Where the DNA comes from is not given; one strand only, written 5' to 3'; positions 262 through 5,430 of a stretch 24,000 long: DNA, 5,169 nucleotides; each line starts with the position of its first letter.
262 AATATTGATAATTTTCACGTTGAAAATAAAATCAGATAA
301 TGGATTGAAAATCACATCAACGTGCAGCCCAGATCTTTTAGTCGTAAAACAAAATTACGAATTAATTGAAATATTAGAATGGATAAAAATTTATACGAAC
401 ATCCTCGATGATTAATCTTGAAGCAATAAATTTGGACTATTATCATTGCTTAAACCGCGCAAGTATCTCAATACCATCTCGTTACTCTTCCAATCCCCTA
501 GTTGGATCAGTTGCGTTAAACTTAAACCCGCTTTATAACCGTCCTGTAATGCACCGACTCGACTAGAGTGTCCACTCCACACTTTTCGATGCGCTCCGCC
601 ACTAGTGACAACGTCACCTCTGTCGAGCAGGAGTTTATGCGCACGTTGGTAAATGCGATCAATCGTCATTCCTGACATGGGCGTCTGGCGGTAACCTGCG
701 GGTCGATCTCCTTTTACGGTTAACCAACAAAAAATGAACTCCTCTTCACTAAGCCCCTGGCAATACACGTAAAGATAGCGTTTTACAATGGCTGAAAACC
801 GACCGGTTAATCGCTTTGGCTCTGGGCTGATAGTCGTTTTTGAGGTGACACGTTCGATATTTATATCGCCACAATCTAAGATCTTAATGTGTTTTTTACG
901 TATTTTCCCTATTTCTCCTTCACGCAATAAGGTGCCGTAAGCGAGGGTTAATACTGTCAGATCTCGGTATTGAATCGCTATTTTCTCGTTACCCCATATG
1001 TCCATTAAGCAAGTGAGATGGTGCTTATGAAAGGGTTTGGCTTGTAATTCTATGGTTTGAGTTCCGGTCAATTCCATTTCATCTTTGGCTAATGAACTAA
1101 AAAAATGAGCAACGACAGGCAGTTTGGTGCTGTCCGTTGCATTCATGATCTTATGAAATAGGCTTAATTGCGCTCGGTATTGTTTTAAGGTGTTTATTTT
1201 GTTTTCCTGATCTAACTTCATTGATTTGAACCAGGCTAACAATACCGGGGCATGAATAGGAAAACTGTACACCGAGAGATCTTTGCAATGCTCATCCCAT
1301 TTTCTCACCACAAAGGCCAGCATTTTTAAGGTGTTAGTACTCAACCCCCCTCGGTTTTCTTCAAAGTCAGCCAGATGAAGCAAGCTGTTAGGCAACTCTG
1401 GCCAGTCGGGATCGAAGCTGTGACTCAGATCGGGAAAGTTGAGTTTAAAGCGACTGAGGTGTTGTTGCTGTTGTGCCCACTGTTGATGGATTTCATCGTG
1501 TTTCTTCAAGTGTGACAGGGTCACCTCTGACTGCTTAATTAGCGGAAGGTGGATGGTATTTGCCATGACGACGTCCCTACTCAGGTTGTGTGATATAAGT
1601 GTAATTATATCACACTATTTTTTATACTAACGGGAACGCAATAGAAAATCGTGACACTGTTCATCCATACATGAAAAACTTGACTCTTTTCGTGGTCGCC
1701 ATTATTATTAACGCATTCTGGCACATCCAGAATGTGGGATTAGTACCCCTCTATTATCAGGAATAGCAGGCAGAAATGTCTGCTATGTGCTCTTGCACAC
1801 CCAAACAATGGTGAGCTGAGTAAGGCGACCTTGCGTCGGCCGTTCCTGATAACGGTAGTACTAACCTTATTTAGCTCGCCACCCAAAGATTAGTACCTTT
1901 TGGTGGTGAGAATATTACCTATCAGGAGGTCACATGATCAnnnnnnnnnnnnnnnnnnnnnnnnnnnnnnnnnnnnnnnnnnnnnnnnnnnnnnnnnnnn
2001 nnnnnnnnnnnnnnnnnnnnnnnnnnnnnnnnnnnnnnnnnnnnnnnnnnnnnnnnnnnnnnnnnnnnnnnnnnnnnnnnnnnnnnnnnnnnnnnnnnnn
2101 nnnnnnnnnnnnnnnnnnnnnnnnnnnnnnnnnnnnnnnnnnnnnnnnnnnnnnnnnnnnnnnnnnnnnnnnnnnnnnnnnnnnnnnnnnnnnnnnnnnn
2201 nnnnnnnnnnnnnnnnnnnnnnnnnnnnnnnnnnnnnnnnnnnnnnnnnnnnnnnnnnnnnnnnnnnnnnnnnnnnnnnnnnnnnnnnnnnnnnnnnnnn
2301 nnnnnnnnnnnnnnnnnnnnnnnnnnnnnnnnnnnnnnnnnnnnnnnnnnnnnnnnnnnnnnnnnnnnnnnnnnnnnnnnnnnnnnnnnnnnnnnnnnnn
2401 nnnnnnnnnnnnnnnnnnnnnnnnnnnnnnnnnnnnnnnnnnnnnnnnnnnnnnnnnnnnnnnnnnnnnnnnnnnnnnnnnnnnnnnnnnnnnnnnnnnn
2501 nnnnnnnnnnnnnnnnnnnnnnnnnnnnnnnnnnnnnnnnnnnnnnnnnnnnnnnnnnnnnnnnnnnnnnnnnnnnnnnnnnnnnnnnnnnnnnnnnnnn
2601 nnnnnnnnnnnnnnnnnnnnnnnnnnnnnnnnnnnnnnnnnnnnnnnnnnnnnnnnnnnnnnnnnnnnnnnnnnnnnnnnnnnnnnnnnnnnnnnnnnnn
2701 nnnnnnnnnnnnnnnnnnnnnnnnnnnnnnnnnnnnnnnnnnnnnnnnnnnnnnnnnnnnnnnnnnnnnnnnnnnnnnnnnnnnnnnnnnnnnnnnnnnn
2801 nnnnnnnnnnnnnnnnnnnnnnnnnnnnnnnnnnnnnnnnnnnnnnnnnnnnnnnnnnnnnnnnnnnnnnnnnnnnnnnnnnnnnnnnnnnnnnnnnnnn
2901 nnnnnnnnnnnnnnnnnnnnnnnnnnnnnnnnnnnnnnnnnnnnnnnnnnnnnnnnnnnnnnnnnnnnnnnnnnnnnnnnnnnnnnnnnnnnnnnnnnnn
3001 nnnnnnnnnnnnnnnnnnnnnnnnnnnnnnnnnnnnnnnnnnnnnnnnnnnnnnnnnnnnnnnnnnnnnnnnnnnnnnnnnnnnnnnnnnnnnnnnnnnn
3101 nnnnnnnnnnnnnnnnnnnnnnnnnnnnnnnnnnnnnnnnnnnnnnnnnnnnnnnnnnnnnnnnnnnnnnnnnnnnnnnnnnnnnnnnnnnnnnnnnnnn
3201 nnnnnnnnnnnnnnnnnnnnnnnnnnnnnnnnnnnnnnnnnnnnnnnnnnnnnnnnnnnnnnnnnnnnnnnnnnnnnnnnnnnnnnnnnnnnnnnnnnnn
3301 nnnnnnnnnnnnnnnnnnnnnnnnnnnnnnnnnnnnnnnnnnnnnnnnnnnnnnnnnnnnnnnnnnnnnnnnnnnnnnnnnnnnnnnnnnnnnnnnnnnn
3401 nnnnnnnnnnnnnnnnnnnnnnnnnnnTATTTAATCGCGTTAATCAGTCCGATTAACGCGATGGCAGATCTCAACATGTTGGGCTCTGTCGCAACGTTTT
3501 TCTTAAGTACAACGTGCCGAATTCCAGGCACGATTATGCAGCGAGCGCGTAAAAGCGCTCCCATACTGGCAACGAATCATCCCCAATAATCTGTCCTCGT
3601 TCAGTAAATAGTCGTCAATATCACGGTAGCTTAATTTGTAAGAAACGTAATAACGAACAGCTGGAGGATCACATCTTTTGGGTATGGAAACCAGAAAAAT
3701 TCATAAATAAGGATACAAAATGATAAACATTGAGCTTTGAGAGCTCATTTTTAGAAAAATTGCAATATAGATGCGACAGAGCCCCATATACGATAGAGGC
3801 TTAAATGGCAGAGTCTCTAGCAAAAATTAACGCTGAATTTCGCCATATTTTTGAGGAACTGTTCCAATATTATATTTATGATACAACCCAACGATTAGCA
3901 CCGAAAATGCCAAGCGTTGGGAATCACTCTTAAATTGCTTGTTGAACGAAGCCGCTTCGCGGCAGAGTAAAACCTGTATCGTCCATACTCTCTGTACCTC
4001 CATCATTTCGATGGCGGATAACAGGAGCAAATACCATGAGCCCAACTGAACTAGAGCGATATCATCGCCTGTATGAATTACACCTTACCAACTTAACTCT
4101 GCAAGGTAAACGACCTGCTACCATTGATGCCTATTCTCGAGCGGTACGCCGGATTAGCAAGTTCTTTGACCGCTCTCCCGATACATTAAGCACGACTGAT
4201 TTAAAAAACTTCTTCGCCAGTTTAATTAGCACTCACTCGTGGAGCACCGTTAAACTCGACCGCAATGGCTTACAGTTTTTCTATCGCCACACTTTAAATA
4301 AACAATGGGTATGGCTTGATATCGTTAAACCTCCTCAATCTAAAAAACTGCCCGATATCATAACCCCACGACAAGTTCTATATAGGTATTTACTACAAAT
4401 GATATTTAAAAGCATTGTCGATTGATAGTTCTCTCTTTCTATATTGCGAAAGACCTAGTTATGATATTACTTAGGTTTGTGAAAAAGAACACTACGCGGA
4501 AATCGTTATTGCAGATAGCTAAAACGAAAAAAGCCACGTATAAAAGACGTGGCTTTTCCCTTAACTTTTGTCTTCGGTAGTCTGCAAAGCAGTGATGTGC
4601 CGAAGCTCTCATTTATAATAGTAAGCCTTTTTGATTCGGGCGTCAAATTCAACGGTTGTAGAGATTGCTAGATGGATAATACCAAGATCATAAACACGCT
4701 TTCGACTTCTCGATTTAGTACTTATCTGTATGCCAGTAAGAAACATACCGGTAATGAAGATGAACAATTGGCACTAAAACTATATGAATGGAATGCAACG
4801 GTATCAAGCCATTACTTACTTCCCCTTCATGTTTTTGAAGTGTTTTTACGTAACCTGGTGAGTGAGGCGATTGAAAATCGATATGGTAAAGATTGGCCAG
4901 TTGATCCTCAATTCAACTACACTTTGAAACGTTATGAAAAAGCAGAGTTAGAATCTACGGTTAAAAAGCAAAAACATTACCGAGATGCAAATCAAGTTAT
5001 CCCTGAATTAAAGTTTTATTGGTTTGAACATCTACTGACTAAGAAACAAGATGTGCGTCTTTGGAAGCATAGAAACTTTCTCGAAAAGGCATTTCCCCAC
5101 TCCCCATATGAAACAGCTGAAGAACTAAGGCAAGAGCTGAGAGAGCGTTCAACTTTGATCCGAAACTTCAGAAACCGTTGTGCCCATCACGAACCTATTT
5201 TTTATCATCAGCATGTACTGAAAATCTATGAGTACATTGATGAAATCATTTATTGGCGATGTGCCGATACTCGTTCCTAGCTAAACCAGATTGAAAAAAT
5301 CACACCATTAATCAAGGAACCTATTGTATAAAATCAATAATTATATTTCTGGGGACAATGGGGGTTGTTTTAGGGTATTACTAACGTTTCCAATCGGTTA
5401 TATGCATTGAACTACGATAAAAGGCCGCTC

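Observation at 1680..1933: P1 immI-like antisense-RNA circuit (a1 b1, then c4-like RNA with b' a', then a2 b2 over the SD) in front of a non-phage-like 497-aa gene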

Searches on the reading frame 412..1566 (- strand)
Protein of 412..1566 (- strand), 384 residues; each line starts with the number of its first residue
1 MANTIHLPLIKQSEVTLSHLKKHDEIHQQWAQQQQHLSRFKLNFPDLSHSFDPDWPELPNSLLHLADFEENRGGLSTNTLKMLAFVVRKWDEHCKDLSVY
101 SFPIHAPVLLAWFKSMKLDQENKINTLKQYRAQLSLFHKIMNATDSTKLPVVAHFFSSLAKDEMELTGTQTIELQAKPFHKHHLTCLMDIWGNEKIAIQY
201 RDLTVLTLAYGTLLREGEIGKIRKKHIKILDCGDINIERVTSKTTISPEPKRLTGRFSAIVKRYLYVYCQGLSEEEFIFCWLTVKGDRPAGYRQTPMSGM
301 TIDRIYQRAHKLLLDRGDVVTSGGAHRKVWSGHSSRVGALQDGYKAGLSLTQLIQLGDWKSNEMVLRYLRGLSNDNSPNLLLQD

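Call 6: search_protein_families(library=pfam, proteins=[window:412-1566:-], max_evalue=0.01)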
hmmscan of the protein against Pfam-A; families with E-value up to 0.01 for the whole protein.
window:412-1566:- (384 aa): 1 family
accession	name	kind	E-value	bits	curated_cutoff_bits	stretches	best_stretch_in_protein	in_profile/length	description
PF00589.27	Phage_integrase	-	5.6e-10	39.7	27.1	1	197-370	19-167/172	Phage integrase family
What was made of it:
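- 412..1566 (-): Divergently transcribed Cre-like tyrosine recombinase (384 aa). It belongs to the conserved 3.1-kb module (window 353-3477). Pfam Phage_integrase (call 6).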

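Call 8: search_protein_families(library=phrogs, proteins=[window:412-1566:-], max_evalue=0.01)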
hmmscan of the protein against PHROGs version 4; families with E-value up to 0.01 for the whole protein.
window:412-1566:- (384 aa): 2 families
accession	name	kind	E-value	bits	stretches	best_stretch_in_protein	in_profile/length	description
phrog_1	-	integration and excision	5.3e-12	46.8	1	65-370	169-434/611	integrase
phrog_29857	-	unknown function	3.8e-10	40.9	1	326-375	12-61/73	-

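Call 9: search_protein_families(library=padloc, proteins=[window:412-1566:-], max_evalue=0.01)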
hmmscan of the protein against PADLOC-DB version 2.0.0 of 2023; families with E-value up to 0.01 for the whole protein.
window:412-1566:- (384 aa): 0 families
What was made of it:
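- No PADLOC hit (call 9).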

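Call 10: search_protein_families(library=ncbifam, proteins=[window:412-1566:-], max_evalue=0.01)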
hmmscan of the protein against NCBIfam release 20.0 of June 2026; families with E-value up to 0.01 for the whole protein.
window:412-1566:- (384 aa): 2 families
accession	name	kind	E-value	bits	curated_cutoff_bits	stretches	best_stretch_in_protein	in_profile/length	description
NF040815.2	recomb_XerA_Arch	equivalog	9.1e-05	22.1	220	1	74-241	11-152/263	site-specific tyrosine recombinase/integron integrase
TIGR02224.1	recomb_XerC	equivalog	0.0078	15.6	335.15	0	179-231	107-159/295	tyrosine recombinase XerC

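Call 52: find_related_loci(query=window:415-1566:-, collection=genome_contigs, flank=8000)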
Query window:415-1566:- (384 aa) in genome_contigs; peptide patterns used: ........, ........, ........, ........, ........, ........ (x = any residue, [..] = any of these).
26 stretches matched a pattern; 3 encode a relative of the query (tblastn E <= 1e-3); 3 distinct loci.
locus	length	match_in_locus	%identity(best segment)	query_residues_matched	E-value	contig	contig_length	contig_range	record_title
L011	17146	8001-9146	75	1-383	0e+0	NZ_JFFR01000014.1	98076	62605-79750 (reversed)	Vibrio fortis strain Dalian14 scaffold1, whole genome shotgun sequence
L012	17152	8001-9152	67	1-384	5e-177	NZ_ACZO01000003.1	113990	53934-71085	Vibrio metschnikovii CIP 69.14 VIB.Contig140, whole genome shotgun sequence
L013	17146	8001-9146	77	1-383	0e+0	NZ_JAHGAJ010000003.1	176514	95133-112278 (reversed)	Vibrio sp. D404a D404a_merged_4clc.fa_contig_3, whole genome shotgun sequence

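Call 80: find_related_loci(query=window:415-1566:-, collection=metagenome_contigs, flank=5000)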
Query window:415-1566:- (384 aa) in metagenome_contigs; peptide patterns used: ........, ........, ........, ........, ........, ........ (x = any residue, [..] = any of these).
34 stretches matched a pattern; 4 encode a relative of the query (tblastn E <= 1e-3); 4 distinct loci.
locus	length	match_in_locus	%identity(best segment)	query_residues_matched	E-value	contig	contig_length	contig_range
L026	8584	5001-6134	88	1-378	0e+0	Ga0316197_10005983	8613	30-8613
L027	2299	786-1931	76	1-383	0e+0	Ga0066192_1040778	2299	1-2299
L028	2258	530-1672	76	3-383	0e+0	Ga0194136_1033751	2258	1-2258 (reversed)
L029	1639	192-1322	72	7-383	0e+0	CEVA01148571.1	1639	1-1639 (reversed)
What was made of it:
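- Tried and rejected: Three further recombinase relatives from metagenomes were on contigs of 1.6-2.3 kb and were not scanned for C4 (call 80).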

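Call 81: find_homologous_proteins(query=window:415-1566:-, max_evalue=1e-50)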
Query window:415-1566:- (384 aa): 40 proteins with E <= 1e-50 among 3488 candidates.
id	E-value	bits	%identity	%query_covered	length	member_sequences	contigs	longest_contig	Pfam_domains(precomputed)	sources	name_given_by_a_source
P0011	2.1e-245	832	95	100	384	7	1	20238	PF00589.28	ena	-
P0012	4.3e-226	768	85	100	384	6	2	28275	PF00589.28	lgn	-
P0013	2.4e-196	670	76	99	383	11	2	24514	PF00589.28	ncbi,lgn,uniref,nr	ncbi:integrase [Vibrio genomosp. F6]|uniref:Recombinase CRE n=1 Tax=Vibrio genomosp. F6 TaxID=723172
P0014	1.8e-194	664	77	100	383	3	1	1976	PF00589.28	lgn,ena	-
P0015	1.4e-193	661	75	99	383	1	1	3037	PF00589.28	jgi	-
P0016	1.5e-193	661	76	100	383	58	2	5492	PF00589.28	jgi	jgi:integrase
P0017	2.4e-193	660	76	98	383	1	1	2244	PF00589.28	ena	-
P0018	3.6e-191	653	75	98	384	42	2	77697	PF00589.28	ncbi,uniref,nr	ncbi:tyrosine-type recombinase/integrase [Vibrio sp. 10N.261.52.A1]|uniref:tyrosine-type recombinase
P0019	1.1e-190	652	75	99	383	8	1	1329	PF00589.28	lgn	-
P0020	1.6e-189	648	75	98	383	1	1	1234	PF00589.28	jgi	jgi:integrase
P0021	1.3e-187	641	74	98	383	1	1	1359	PF00589.28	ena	-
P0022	6.5e-181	619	72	99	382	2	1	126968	PF00589.28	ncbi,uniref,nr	ncbi:integrase [Vibrio sp. 10N.286.49.B3]|uniref:tyrosine-type recombinase/integrase n=1 Tax=Vibrio 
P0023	3.6e-179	614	72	98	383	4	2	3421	PF00589.28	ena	-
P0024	4.5e-179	613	72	99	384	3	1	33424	PF00589.28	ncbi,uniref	ncbi:tyrosine-type recombinase/integrase [Vibrio alfacsensis]|uniref:tyrosine-type recombinase/integ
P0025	6.3e-179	613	72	99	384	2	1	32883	PF00589.28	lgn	-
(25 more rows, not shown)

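Call 82: find_encoding_contigs(protein=P0011, flank=10000, max_places=4)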
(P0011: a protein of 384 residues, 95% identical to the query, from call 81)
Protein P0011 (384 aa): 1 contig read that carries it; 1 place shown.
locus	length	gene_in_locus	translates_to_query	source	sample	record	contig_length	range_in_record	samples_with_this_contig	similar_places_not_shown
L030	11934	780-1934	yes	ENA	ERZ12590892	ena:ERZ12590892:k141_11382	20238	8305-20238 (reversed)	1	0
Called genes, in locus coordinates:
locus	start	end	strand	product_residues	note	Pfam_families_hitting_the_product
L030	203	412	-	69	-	-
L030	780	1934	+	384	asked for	PF00589:Phage_integrase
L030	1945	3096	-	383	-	PF14284:PcfJ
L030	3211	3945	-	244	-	-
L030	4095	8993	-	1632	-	PF00589:Phage_integrase (faint)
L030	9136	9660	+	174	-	-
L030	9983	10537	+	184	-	PF00665:rve (weak), PF13610:DDE_Tnp_IS240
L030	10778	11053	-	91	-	PF13744:HTH_37, PF13560:HTH_31, PF12844:HTH_19, PF01381:HTH_3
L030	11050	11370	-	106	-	PF05973:Gp49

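Call 83: find_encoding_contigs(protein=P0012, flank=10000, max_places=4)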
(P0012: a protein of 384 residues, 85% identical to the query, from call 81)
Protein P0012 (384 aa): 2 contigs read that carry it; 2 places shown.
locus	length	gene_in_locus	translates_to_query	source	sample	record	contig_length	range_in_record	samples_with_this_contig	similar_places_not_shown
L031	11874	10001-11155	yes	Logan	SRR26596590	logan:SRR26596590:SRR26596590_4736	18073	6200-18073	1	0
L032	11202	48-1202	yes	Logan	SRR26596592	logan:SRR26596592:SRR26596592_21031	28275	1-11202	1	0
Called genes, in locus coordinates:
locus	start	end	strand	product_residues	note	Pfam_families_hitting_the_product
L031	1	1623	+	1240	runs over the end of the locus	PF09823:DUF2357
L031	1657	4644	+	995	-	PF01935:DUF87 (weak)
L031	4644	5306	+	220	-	-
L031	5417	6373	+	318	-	-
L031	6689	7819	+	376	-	PF09623:Cas_NE0113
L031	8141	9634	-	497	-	-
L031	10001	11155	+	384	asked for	PF00589:Phage_integrase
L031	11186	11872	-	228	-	?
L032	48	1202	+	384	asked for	PF00589:Phage_integrase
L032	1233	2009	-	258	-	-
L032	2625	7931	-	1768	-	PF00589:Phage_integrase (weak)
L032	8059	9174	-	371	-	PF13784:Fic_N, PF02661:Fic, PF21248:SoFic-like_C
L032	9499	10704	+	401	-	PF01656:CbiA, PF09140:MipZ (faint), PF10609:ParA (faint), PF13614:AAA_31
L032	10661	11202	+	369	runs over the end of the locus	PF08775:ParB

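Call 84: search_solved_structures(query=window:415-1566:-, max_evalue=0.01)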
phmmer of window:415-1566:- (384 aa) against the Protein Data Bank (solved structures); distinct sequences matched with E-value up to 0.01: 17.
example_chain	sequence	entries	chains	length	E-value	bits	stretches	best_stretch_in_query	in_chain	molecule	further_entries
7rhz_B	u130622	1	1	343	2.2e-27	99.1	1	64-378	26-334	Recombinase cre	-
1kbu_A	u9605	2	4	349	3.7e-27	98.4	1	64-378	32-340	CRE RECOMBINASE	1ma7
1nzb_A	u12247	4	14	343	3.8e-27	98.3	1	64-378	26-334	Cre recombinase | PROTEIN (CRE RECOMBINASE) | Recombinase cre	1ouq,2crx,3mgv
1q3u_A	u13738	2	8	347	3.8e-27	98.3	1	64-378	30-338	Cre recombinase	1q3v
1crx_A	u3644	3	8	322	3.9e-27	98.3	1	64-378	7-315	Cre recombinase | Recombinase cre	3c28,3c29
1xns_A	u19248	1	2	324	4e-27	98.3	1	64-378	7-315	Recombinase CRE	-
2hof_A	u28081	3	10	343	9.2e-27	97.1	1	64-378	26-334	Recombinase cre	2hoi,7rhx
3crx_A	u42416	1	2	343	9.8e-27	97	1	64-378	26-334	CRE RECOMBINASE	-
4crx_A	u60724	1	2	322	1e-26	96.9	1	64-378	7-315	PROTEIN (CRE RECOMBINASE)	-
1xo0_A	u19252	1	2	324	1e-26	96.9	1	64-378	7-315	Recombinase CRE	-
5crx_A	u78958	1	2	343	1.4e-26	96.5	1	64-378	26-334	PROTEIN (BACTERIOPHAGE P1 CRE GENE)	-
1f44_A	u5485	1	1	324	1.4e-26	96.4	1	64-378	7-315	CRE RECOMBINASE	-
1drg_A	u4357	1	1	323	1.5e-26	96.4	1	65-378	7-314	CRE RECOMBINASE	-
1pvq_A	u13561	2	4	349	1.8e-26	96.1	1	64-378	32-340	Recombinase cre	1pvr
1pvp_A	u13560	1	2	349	1.8e-26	96.1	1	64-378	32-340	Recombinase cre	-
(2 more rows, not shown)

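Call 95: search_protein_families(library=pfam, proteins=[L011:6529-7368:+, L011:7404-7850:+, L011:9181-9789:-, L011:9950-11176:+, L011:11190-14372:+, L012:6620-7258:-, L012:9584-10504:+, L011:5237-6214:-, L011:4184-5218:-], max_evalue=0.001)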
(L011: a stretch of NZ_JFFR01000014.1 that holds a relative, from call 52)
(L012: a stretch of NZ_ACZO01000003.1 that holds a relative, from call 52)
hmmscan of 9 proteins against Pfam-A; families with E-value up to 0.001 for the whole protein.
L011:6529-7368:+ (279 aa): 1 family
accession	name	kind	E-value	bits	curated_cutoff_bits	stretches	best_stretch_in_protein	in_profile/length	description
PF01925.25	TauE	-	5.8e-48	164.1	32.6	1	22-276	2-237/237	Sulfite exporter TauE/SafE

L011:7404-7850:+ (148 aa): 5 families
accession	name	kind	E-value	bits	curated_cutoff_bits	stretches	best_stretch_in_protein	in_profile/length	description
PF00583.31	Acetyltransf_1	-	8.1e-15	55.6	20.7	1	31-113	31-116/116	Acetyltransferase (GNAT) family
PF13508.13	Acetyltransf_7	-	1.2e-12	48.5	27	1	33-114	3-83/84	Acetyltransferase (GNAT) domain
PF13673.13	Acetyltransf_10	-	9.2e-08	32.6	23.6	1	32-117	30-111/128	Acetyltransferase (GNAT) domain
PF08445.16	FR47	-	6.7e-06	26.4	22.1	1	45-116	9-80/86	FR47-like protein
PF13527.13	Acetyltransf_9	-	8e-05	23.1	25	1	59-114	74-125/127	Acetyltransferase (GNAT) domain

L011:9181-9789:- (202 aa): 1 family
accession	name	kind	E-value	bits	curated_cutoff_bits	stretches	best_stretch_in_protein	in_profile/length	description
PF00440.29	TetR_N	-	2.4e-13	50.1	24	1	18-61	2-45/47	Bacterial regulatory proteins, tetR family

L011:9950-11176:+ (408 aa): 3 families
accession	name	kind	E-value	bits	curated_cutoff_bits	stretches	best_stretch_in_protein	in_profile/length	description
PF16576.10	HlyD_D23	-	6.8e-20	71.7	30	1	64-292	17-214/214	Barrel-sandwich domain of CusB or HlyD membrane-fusion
PF13437.12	HlyD_3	-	1e-10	42.8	22.2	1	177-289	2-106/106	HlyD family secretion protein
PF13533.13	Biotin_lipoyl_2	-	4.9e-09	36.2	29.8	1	67-98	1-32/32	Biotin-lipoyl like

L011:11190-14372:+ (1060 aa): 3 families
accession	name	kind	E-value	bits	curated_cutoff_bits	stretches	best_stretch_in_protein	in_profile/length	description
PF00873.25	ACR_tran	-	0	1191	28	1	2-1035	1-1020/1021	AcrB/AcrD/AcrF family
PF03176.21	MMPL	-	2.7e-14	53.3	20.5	2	345-498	149-304/333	MMPL family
PF02355.23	SecD_SecF_C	-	0.00014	21.7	20.5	1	341-495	33-185/189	Protein export membrane protein SecD/SecF, C-terminal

L012:6620-7258:- (212 aa): 0 families

L012:9584-10504:+ (306 aa): 2 families
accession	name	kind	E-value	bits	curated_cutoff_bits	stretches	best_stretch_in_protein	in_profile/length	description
PF13737.12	DDE_Tnp_1_5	-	3.3e-39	134.2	28.1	1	19-129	1-112/112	Transposase DDE domain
PF01609.27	DDE_Tnp_1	-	2.7e-29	102.8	23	1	114-292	4-199/200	Transposase DDE domain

L011:5237-6214:- (325 aa): 1 family
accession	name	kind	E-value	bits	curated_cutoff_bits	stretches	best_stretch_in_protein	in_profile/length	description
PF08908.16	MesX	-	2e-181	602.6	25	1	1-321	1-323/323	Putative oxygenase MesX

L011:4184-5218:- (344 aa): 1 family
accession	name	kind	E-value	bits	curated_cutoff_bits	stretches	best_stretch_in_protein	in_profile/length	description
PF01717.24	Meth_synt_2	-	6.3e-38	131.3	21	1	5-329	1-318/324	Cobalamin-independent synthase, Catalytic domain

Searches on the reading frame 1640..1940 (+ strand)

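Call 105: search_protein_families(library=pfam, proteins=[L036:2967-3644:+, L035:4132-4800:+, L034:4141-4371:+, L034:4384-4539:+], max_evalue=0.01)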
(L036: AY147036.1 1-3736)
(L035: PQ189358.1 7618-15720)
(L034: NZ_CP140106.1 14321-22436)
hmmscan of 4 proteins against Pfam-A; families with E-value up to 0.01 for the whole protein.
L036:2967-3644:+ (225 aa): 1 family
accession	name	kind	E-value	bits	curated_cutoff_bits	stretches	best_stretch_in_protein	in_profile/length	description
PF02498.22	Bro-N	-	6.7e-12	46.3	25.6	1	12-102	2-93/96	BRO family, N-terminal domain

L035:4132-4800:+ (222 aa): 1 family
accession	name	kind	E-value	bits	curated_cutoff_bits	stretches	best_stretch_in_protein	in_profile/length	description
PF09669.15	Phage_pRha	-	1.2e-30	106.4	29.9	1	21-105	1-90/91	Phage regulatory protein Rha (Phage_pRha)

L034:4141-4371:+ (76 aa): 0 families

L034:4384-4539:+ (51 aa): 0 families
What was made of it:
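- Closest known: C4 modules of Vibrio P2-like phages and phage-plasmids. Different: They are followed by Bro-N (O395), Rha (PE001) or small ORFs (call 105), not by the 497-aa protein.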

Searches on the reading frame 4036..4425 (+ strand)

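Call 6: search_protein_families(library=pfam, proteins=[window:4036-4425:+], max_evalue=0.01)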
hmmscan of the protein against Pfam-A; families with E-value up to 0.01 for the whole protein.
window:4036-4425:+ (129 aa): 2 families
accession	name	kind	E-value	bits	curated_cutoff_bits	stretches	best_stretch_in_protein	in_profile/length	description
PF13495.12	Phage_int_SAM_4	-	1e-19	71.1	27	1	12-91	1-83/85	Phage integrase, N-terminal SAM-like domain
PF02899.23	Phage_int_SAM_1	-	0.0029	18.3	22.3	1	23-84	11-77/83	Phage integrase, N-terminal SAM-like domain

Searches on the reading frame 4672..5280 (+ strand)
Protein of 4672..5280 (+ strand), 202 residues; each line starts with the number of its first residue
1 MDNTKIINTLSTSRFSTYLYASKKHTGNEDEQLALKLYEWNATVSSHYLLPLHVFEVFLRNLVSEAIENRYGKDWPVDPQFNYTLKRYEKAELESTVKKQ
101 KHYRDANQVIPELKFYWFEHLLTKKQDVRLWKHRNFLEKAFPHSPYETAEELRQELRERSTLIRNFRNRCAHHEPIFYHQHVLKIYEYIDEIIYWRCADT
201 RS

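Call 6: search_protein_families(library=pfam, proteins=[window:4672-5280:+], max_evalue=0.01)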
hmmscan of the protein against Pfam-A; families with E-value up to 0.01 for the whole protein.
window:4672-5280:+ (202 aa): 2 families
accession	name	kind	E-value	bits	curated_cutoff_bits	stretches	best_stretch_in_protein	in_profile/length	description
PF07751.16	Abi_2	-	1.2e-06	29.4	25.6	1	6-177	2-183/184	Abi-like protein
PF18731.6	HEPN_Swt1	-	0.0068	17.1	27.5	0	52-176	3-95/115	Swt1-like HEPN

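Call 9: search_protein_families(library=padloc, proteins=[window:4672-5280:+], max_evalue=0.01)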
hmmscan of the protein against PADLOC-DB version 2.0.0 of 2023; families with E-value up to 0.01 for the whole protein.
window:4672-5280:+ (202 aa): 3 families
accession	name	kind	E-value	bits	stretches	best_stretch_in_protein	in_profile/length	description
PDLC04038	PD-T4-5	-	1.9e-11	41.8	2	98-191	118-219/309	-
PDLC02344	AbiD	-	0.0002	19.2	0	13-181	40-210/277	AbiD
PDLC04592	PDC-M34B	-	0.0042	14.8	1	41-121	55-130/192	-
